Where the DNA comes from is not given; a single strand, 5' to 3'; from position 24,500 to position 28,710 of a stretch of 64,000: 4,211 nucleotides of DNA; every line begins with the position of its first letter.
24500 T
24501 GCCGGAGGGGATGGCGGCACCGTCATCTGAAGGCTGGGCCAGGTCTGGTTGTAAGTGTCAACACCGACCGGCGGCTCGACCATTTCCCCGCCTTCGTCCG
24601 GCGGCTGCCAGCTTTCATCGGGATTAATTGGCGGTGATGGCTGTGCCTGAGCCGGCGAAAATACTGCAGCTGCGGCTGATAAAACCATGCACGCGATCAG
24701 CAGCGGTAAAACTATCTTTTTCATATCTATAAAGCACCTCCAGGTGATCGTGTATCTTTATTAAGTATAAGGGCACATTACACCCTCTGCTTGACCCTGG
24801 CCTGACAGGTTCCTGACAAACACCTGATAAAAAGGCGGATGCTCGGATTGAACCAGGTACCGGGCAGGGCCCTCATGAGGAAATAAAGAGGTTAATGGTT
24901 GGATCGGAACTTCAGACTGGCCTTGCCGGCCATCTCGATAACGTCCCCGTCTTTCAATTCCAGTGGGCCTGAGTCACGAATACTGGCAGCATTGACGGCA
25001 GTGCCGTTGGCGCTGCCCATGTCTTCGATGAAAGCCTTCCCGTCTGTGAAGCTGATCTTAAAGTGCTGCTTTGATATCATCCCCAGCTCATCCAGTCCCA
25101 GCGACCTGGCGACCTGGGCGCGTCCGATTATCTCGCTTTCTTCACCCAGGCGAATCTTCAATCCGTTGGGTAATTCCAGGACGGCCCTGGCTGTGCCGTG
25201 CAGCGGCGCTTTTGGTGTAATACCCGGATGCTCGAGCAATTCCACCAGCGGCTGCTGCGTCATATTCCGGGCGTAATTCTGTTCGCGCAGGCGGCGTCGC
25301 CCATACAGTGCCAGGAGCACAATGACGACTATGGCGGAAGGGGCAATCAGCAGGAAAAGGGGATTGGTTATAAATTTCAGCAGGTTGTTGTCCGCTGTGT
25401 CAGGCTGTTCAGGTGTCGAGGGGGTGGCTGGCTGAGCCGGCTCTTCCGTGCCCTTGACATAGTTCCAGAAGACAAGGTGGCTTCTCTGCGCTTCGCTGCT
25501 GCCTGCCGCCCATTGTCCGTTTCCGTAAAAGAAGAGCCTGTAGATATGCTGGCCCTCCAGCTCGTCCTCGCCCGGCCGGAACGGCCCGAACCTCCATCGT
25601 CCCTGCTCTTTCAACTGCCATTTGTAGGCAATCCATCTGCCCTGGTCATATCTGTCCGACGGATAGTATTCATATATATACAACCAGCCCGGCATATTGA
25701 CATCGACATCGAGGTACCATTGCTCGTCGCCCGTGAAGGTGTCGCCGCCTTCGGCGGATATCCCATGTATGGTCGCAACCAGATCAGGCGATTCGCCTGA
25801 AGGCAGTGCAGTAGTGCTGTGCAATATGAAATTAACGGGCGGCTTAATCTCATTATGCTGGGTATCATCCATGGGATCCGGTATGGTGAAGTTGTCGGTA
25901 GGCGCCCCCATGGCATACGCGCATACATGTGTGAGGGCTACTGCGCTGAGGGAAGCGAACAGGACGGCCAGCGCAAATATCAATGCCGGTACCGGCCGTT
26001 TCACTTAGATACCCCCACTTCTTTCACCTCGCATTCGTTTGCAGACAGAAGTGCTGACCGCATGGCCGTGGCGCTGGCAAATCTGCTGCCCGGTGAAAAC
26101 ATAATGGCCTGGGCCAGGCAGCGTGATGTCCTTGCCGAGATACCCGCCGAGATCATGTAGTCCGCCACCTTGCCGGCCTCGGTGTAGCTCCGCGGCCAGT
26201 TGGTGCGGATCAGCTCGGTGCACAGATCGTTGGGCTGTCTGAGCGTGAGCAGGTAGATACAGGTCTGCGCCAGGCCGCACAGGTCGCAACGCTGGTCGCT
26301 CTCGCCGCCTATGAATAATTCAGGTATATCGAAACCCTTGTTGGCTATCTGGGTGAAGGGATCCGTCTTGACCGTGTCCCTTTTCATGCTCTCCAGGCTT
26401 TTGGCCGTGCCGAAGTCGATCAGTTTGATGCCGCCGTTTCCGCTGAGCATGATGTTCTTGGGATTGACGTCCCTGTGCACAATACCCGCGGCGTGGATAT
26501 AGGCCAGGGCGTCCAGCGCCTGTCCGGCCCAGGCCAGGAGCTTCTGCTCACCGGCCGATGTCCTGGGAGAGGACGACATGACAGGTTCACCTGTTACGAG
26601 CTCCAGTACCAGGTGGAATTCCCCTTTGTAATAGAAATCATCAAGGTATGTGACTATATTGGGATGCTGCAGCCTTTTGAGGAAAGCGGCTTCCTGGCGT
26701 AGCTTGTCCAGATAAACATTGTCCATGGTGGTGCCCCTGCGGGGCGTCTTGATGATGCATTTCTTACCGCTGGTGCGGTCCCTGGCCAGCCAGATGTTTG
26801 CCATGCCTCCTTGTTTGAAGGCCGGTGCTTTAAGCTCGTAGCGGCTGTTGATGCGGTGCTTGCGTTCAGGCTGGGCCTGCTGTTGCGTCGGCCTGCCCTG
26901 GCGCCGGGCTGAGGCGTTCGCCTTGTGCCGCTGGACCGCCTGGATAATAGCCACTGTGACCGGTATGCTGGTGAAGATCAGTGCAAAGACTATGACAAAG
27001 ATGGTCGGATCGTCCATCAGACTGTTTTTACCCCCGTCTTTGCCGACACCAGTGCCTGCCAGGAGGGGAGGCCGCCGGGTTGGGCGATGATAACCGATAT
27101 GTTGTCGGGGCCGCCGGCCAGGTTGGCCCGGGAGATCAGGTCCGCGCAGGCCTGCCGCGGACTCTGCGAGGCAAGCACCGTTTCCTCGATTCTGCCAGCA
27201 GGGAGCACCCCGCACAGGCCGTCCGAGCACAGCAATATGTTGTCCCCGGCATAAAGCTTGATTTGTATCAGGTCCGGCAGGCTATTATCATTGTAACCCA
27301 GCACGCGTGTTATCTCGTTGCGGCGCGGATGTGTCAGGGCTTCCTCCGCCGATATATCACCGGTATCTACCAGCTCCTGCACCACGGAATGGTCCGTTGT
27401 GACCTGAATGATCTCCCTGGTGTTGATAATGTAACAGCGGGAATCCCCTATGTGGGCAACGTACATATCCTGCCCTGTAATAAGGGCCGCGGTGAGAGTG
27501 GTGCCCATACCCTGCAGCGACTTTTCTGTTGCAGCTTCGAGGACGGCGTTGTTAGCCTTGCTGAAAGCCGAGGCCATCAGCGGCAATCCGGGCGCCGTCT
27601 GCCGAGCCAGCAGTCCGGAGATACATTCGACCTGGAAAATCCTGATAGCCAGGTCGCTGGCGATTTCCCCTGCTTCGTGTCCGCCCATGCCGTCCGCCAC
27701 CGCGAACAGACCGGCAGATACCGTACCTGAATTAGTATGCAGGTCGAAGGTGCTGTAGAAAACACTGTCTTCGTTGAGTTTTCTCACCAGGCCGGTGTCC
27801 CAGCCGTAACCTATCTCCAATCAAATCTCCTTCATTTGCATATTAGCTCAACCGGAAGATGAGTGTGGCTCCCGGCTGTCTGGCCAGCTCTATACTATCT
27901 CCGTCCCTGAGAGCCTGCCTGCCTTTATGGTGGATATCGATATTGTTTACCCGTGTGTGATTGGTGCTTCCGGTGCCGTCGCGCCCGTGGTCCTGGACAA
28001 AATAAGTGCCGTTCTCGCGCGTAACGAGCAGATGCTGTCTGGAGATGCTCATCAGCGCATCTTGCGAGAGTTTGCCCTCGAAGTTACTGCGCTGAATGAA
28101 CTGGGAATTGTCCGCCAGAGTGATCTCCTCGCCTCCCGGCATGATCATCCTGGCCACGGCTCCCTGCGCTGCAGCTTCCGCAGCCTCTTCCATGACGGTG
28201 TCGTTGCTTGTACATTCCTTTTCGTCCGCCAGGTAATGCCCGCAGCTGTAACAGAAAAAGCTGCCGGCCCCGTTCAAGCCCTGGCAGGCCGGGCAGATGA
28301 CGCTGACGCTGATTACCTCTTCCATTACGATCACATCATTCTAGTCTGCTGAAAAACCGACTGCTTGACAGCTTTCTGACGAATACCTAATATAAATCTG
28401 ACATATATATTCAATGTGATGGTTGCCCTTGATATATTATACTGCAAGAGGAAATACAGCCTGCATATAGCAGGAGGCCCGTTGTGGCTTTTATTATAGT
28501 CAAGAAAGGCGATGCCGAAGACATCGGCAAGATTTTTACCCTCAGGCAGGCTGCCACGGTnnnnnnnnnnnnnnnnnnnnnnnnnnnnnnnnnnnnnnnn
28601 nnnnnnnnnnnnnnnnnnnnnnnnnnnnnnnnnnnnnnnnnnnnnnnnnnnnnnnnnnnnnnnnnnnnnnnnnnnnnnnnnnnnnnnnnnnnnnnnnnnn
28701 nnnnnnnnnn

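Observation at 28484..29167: FHA domain fused to an OmpR-type winged-helix domain as a one-component output regulator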

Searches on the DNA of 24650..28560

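Call 60: search_rna_families(source=window, start=24650, end=28560, threshold=evalue, max_evalue=1)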
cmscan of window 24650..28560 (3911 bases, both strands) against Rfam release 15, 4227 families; matches with E-value up to 1: 0.
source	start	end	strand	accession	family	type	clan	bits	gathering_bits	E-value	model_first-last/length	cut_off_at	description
